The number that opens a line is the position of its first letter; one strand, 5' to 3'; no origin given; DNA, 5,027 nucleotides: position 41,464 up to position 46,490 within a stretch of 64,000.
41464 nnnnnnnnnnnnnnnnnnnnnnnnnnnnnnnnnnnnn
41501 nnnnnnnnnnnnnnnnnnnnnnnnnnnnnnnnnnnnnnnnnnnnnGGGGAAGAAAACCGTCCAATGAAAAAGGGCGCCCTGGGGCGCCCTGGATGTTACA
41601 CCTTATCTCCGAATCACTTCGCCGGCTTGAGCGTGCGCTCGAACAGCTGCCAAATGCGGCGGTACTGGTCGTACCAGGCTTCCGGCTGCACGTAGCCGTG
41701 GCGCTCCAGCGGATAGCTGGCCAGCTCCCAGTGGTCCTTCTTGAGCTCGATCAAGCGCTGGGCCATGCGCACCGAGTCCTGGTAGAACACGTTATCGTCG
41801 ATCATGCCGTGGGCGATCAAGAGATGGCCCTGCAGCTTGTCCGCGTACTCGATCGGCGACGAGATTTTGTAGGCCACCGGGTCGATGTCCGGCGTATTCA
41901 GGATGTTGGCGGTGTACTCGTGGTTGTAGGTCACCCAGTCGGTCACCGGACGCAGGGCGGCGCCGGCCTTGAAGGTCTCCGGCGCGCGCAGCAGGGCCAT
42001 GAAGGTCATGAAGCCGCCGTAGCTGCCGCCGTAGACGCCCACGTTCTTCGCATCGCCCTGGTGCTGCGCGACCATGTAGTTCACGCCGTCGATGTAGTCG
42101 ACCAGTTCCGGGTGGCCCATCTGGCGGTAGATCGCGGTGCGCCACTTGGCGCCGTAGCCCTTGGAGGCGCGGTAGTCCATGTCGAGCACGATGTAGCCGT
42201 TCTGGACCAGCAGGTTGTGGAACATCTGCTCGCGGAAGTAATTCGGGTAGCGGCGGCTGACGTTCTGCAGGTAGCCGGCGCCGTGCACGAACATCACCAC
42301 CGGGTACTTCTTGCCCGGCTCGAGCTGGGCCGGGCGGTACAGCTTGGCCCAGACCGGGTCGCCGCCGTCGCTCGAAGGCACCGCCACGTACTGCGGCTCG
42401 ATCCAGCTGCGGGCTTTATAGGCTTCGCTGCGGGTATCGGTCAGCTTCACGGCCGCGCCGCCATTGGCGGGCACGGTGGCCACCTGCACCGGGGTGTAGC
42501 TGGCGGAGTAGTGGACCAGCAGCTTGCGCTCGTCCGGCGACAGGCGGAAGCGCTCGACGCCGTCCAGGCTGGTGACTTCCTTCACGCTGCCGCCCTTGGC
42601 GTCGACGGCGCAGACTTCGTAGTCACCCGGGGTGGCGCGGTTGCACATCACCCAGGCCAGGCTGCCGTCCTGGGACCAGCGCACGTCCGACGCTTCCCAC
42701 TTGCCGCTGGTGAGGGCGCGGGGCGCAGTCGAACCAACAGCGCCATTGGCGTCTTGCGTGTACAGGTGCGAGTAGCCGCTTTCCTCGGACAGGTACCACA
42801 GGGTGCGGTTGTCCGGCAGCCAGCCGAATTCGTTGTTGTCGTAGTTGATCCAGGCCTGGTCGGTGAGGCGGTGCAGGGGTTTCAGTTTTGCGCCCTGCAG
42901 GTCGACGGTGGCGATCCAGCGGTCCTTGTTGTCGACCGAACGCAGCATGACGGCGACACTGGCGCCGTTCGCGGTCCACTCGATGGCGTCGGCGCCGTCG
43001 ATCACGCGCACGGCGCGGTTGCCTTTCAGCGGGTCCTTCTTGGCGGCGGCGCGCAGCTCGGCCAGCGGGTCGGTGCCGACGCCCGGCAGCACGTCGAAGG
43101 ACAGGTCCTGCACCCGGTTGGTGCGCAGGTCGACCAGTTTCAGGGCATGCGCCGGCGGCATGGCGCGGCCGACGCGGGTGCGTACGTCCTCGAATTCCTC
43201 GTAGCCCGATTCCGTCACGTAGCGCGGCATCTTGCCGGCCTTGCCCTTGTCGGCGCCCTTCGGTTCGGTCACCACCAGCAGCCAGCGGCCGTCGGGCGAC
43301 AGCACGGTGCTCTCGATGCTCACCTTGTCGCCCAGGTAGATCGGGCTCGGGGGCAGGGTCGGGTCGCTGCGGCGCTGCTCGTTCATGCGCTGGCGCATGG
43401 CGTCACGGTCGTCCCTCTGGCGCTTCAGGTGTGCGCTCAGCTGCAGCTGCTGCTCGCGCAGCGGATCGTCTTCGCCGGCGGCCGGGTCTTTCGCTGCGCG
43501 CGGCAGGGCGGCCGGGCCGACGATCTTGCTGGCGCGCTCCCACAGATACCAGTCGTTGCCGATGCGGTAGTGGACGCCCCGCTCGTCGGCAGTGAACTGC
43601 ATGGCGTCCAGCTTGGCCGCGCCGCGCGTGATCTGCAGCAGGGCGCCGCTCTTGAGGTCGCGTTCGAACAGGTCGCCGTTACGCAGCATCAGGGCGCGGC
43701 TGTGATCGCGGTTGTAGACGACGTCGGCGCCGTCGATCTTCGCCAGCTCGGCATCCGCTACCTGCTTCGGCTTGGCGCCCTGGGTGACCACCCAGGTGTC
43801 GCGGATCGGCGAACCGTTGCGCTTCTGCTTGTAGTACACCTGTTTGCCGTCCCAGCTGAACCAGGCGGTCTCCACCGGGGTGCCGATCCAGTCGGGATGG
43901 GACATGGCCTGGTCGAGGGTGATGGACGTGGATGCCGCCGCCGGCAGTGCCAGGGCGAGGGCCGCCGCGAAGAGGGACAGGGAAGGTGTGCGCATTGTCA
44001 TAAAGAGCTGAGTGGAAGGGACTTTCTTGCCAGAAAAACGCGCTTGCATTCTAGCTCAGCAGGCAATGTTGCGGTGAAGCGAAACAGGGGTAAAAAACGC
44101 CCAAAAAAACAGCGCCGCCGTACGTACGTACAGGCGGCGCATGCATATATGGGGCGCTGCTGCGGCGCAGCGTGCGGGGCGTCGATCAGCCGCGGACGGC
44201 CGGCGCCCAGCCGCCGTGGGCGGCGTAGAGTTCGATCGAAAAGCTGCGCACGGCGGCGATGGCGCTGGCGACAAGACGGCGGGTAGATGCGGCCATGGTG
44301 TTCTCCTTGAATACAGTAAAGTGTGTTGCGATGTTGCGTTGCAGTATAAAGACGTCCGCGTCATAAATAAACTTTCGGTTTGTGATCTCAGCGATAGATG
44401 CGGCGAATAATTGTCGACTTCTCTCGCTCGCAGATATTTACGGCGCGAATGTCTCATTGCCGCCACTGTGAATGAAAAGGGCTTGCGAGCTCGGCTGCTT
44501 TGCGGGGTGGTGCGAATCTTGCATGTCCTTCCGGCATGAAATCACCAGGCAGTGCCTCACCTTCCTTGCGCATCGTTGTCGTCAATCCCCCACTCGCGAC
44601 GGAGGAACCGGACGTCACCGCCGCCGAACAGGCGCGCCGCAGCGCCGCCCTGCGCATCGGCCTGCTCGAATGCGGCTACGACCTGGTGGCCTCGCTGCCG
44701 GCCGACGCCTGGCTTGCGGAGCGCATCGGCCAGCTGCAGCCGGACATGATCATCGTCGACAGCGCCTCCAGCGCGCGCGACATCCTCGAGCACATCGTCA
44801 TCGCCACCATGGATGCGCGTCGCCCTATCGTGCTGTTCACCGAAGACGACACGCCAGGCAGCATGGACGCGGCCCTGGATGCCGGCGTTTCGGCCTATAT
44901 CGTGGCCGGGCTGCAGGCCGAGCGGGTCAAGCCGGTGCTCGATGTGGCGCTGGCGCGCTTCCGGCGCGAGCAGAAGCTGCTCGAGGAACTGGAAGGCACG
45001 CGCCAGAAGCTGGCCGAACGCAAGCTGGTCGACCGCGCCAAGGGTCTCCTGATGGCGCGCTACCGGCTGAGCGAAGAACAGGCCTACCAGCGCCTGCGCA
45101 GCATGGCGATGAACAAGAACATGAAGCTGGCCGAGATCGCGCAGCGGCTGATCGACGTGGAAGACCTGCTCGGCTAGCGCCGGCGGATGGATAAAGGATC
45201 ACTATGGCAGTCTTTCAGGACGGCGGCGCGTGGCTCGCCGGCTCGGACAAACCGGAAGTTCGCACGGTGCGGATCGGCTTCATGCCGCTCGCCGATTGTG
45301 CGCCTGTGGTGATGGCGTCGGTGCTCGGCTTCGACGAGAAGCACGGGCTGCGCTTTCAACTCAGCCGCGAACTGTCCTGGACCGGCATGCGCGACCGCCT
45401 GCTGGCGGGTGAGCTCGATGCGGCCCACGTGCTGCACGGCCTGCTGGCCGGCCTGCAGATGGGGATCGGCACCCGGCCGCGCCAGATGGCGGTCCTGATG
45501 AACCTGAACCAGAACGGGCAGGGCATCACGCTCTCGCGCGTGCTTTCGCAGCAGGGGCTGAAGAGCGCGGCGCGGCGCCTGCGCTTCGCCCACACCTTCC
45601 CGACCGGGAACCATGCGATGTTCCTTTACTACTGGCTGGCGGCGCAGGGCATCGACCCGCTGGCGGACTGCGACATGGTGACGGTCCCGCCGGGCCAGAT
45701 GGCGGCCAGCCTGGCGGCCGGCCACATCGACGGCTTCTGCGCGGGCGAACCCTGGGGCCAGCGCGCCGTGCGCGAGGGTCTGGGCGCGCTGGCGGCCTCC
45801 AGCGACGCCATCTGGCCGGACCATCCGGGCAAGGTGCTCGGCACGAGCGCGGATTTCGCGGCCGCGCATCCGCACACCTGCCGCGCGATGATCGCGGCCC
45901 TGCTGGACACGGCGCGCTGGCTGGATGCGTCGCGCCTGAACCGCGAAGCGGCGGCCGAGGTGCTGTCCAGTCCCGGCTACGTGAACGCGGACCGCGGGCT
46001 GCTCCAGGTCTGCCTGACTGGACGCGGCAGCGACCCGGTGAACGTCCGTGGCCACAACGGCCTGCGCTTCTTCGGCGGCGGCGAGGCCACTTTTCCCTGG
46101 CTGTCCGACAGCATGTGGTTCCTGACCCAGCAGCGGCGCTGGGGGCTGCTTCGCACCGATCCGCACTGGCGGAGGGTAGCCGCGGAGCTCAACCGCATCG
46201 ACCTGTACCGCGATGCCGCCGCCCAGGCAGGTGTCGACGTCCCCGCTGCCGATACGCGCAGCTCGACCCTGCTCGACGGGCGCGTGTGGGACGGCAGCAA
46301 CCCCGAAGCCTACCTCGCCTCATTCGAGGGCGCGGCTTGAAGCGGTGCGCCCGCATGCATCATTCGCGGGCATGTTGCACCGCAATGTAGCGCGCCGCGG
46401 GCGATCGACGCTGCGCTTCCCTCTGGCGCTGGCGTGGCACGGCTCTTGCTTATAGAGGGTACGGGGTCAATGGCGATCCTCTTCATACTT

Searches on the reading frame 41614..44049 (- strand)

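Call 41: search_protein_families(library=pfam, proteins=[window:41614-44049:-], max_evalue=0.00001)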
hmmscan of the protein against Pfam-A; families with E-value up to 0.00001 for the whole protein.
window:41614-44049:- (811 aa): 5 families
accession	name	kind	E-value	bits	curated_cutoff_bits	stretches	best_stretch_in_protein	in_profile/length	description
PF00326.27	Peptidase_S9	-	1.6e-47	162.2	22.6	1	613-808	9-211/213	Prolyl oligopeptidase family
PF00930.27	DPPIV_N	-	1e-17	64.4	22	1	356-520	189-353/354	Dipeptidyl peptidase IV (DPP IV) N-terminal region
PF20434.5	BD-FAE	-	7.2e-15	55.5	26.8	1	571-766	4-215/215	BD-FAE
PF02129.25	Peptidase_S15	-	6.7e-11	42.8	23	1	563-711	2-139/262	X-Pro dipeptidyl-peptidase (S15 family)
PF01738.24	DLH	-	6.8e-06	26.3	21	0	613-797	36-201/217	Dienelactone hydrolase family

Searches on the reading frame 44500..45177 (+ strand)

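Call 81: search_protein_families(library=pfam, proteins=[window:44500-45177:+], max_evalue=0.001)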
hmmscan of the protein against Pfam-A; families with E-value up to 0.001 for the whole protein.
window:44500-45177:+ (225 aa): 1 family
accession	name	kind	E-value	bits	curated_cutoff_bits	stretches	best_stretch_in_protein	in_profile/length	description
PF03861.19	ANTAR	-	1.7e-21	76.2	27.3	1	167-218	3-54/54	ANTAR domain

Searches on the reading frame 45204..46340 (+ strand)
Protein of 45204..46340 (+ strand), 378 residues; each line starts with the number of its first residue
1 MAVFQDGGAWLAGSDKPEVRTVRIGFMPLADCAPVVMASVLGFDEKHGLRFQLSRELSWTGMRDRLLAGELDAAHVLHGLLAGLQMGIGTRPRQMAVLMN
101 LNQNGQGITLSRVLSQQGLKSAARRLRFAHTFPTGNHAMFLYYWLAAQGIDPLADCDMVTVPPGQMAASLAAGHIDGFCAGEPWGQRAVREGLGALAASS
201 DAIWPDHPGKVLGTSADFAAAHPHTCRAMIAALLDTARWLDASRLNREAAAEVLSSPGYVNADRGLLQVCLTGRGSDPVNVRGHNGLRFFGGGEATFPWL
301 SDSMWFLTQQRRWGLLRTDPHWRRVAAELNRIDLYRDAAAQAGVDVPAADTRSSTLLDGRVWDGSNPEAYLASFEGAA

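Call 41: search_protein_families(library=pfam, proteins=[window:45204-46340:+], max_evalue=0.00001)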
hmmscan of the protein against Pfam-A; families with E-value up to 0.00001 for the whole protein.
window:45204-46340:+ (378 aa): 1 family
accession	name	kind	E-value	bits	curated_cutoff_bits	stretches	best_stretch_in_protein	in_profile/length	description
PF13379.11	NMT1_2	-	3.6e-80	269.8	24.7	1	15-254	1-251/252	NMT1-like family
